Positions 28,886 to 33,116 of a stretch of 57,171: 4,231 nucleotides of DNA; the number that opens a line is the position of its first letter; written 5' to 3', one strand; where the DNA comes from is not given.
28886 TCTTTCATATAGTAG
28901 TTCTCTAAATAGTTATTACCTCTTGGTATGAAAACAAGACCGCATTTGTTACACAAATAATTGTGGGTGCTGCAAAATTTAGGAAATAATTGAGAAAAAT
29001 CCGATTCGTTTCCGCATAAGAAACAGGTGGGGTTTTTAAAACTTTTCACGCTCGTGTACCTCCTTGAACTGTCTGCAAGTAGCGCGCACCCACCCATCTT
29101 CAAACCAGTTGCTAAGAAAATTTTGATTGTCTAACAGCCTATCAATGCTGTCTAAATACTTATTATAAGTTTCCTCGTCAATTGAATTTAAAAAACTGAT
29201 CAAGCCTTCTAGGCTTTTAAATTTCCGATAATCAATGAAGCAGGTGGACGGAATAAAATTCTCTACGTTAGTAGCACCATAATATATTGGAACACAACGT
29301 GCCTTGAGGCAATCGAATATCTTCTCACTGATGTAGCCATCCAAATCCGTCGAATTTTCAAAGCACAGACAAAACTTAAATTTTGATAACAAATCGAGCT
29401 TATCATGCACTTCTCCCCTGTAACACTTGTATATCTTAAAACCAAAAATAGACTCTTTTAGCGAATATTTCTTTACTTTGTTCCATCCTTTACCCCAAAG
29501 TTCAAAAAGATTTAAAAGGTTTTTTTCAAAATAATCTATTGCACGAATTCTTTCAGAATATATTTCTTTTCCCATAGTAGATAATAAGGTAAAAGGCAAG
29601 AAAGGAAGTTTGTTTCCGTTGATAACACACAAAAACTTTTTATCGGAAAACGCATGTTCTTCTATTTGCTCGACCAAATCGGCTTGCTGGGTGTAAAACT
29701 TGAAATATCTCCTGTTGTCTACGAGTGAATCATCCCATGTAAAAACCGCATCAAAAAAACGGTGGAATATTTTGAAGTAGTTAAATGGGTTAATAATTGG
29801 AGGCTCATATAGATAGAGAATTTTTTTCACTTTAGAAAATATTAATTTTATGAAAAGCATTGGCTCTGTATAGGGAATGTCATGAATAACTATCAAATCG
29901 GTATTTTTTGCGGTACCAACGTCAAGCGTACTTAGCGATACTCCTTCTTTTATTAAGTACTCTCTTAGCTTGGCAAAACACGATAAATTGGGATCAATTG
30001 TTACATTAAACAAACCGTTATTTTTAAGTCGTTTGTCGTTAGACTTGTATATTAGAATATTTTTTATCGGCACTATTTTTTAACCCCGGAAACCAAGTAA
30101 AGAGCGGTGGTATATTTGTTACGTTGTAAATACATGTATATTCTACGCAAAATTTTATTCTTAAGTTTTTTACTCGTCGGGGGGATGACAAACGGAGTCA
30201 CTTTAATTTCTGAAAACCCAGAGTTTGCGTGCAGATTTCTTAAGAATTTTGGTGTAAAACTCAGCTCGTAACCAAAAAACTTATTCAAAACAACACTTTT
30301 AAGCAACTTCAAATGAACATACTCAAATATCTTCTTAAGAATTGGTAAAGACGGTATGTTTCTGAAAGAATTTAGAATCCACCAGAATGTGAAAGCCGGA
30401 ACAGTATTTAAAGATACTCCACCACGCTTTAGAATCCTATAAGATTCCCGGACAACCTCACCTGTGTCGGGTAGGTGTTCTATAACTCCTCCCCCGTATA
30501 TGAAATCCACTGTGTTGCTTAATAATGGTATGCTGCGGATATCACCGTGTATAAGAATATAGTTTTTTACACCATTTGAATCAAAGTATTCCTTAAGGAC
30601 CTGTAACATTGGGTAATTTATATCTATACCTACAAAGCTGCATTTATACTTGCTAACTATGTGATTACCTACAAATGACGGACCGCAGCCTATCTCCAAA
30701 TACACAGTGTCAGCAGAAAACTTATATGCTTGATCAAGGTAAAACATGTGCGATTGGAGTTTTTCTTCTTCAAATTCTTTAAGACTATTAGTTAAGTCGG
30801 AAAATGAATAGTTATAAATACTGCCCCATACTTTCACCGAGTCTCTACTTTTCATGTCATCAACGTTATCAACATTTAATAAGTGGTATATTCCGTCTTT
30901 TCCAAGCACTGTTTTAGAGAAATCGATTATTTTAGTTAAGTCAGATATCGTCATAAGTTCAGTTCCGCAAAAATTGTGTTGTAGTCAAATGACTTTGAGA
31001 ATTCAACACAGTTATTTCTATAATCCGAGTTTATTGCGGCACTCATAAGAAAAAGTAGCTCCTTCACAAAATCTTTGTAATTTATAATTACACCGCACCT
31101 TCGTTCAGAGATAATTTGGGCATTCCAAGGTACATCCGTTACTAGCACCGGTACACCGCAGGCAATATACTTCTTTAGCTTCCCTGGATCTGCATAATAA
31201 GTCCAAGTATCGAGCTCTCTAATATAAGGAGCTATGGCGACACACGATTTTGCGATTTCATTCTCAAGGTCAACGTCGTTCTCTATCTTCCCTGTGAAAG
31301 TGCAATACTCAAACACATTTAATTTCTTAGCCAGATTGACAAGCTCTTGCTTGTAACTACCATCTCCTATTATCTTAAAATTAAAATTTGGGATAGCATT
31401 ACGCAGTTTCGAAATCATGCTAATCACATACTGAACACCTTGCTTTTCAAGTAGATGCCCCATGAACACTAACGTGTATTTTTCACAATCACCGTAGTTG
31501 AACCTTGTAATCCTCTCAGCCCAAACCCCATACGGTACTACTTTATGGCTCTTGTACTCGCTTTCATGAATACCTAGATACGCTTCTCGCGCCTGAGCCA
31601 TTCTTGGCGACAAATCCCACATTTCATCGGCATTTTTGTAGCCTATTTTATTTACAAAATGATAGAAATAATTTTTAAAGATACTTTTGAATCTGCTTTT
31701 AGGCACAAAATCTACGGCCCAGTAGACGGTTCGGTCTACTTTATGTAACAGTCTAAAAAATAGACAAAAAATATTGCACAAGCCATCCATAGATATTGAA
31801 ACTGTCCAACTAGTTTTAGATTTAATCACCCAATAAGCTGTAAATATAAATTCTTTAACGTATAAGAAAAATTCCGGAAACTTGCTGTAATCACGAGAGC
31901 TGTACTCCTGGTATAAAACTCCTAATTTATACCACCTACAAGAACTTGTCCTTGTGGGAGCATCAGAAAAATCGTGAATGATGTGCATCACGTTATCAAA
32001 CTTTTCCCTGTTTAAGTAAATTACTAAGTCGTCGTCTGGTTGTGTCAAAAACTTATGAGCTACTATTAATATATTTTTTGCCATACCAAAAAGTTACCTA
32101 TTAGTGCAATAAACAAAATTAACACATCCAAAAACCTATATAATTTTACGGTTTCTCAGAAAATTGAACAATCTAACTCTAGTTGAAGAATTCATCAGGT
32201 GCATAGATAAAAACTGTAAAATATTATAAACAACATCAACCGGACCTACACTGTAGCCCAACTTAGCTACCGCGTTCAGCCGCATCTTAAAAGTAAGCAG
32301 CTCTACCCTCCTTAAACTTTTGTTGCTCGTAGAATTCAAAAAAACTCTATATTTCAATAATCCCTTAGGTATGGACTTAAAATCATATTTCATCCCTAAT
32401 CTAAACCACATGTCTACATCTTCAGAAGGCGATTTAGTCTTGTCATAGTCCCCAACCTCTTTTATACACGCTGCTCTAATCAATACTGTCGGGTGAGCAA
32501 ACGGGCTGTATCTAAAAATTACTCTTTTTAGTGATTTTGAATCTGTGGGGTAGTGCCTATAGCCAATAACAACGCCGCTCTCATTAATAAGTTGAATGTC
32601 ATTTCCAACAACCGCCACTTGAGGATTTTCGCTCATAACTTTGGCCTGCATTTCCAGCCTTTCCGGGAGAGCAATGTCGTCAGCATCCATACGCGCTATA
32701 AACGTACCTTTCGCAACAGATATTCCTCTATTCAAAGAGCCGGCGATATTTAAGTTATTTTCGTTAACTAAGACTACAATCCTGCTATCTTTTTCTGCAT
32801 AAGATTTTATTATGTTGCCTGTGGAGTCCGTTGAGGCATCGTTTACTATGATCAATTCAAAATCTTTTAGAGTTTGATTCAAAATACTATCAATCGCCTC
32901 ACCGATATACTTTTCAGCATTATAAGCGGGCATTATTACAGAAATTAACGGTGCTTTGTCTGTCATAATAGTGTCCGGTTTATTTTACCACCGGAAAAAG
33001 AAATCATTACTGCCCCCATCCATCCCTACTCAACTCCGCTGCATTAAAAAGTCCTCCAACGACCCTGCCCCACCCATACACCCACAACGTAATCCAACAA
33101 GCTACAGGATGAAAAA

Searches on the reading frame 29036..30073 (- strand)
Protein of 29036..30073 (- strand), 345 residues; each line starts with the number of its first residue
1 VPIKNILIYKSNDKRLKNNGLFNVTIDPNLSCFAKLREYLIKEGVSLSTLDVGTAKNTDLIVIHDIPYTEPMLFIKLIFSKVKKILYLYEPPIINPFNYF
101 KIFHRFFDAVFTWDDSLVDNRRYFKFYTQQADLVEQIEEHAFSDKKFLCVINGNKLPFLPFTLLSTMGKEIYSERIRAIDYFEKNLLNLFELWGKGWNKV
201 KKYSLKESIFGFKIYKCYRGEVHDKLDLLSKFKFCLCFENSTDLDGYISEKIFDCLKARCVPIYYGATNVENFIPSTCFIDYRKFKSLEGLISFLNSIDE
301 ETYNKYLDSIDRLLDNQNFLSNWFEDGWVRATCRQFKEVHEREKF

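Call 6: search_protein_families(library=pfam, proteins=[window:29036-30073:-], max_evalue=0.01)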
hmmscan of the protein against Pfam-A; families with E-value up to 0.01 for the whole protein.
window:29036-30073:- (345 aa): 2 families
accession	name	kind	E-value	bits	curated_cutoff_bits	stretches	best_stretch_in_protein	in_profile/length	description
PF00852.26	Glyco_transf_10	-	6e-18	65.6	23.9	1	219-342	45-169/182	Glycosyltransferase family 10 (fucosyltransferase) C-term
PF03016.20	Exostosin_GT47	-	0.0014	18.4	33.4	1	217-265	220-257/293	Exostosin GT47 domain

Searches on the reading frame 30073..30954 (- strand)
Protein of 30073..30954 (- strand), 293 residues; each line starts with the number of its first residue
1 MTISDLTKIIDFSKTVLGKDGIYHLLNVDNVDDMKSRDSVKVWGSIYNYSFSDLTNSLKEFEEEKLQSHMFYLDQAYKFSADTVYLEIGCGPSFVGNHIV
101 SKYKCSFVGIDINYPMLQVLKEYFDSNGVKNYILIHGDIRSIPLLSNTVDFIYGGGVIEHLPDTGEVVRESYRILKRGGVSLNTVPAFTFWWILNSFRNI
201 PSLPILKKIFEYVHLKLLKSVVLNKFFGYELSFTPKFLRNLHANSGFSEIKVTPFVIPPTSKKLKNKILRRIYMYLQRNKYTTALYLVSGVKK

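Call 6: search_protein_families(library=pfam, proteins=[window:30073-30954:-], max_evalue=0.01)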
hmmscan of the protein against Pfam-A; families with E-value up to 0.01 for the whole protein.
window:30073-30954:- (293 aa): 6 families
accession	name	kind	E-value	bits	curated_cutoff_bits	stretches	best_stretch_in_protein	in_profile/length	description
PF08241.18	Methyltransf_11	-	1.9e-16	60.9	21.2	1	86-180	1-92/95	Methyltransferase domain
PF13649.12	Methyltransf_25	-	2.8e-15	57.2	27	1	86-179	2-97/97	Methyltransferase domain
PF13847.12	Methyltransf_31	-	1.7e-12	47.7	27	1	81-181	3-107/145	Methyltransferase domain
PF08242.18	Methyltransf_12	-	1.6e-11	45.2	30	1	86-180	1-97/98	Methyltransferase domain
PF01209.24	Ubie_methyltran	-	1.4e-07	31.6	20.1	1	40-180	10-148/233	ubiE/COQ5 methyltransferase family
PF13489.12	Methyltransf_23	-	1.1e-05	25.6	27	1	80-187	21-120/164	Methyltransferase domain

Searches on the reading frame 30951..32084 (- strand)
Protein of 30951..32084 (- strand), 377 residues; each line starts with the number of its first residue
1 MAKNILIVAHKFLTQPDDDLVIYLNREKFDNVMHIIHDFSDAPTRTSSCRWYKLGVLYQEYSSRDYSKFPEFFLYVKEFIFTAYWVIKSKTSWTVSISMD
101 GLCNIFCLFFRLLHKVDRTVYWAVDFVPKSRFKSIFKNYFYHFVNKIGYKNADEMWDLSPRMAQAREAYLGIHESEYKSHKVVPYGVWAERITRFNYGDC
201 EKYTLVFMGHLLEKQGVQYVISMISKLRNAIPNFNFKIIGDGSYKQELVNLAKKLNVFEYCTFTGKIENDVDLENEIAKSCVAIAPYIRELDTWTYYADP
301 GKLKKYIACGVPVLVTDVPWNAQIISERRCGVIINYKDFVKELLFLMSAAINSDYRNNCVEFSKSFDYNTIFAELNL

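Call 6: search_protein_families(library=pfam, proteins=[window:30951-32084:-], max_evalue=0.01)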
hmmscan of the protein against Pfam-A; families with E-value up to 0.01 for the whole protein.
window:30951-32084:- (377 aa): 2 families
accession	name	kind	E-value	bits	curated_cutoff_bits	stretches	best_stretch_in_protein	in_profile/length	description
PF13692.12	Glyco_trans_1_4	-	8e-18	65.5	27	1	203-343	2-136/142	Glycosyl transferases group 1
PF00534.26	Glycos_transf_1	-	3.1e-17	63.1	26.4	1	201-361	14-167/172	Glycosyl transferases group 1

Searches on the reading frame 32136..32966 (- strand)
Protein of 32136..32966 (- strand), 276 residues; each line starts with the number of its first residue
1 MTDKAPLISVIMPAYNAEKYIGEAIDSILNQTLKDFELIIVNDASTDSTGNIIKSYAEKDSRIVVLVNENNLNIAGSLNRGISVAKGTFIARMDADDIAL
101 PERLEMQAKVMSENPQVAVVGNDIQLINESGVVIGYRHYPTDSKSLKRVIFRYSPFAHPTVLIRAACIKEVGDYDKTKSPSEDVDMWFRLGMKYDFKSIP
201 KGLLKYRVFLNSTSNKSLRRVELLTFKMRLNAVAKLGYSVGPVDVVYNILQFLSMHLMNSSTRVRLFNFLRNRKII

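Call 7: search_protein_families(library=pfam, proteins=[window:32136-32966:-], max_evalue=0.01)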
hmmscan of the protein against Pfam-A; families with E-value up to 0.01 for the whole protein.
window:32136-32966:- (276 aa): 4 families
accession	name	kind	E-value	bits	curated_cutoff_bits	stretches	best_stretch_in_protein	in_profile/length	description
PF00535.33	Glycos_transf_2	-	4.1e-38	131.4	23.3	1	9-122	1-114/168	Glycosyl transferase family 2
PF10111.15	Glyco_tranf_2_2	-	3e-20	73.3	27.3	1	9-215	1-224/276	Glycosyltransferase like family 2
PF13641.12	Glyco_tranf_2_3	-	6.8e-19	69.2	27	1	8-190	3-194/230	Glycosyltransferase like family 2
PF13632.12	Glyco_trans_2_3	-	0.0009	19.5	27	1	90-196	2-113/198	Glycosyl transferase family group 2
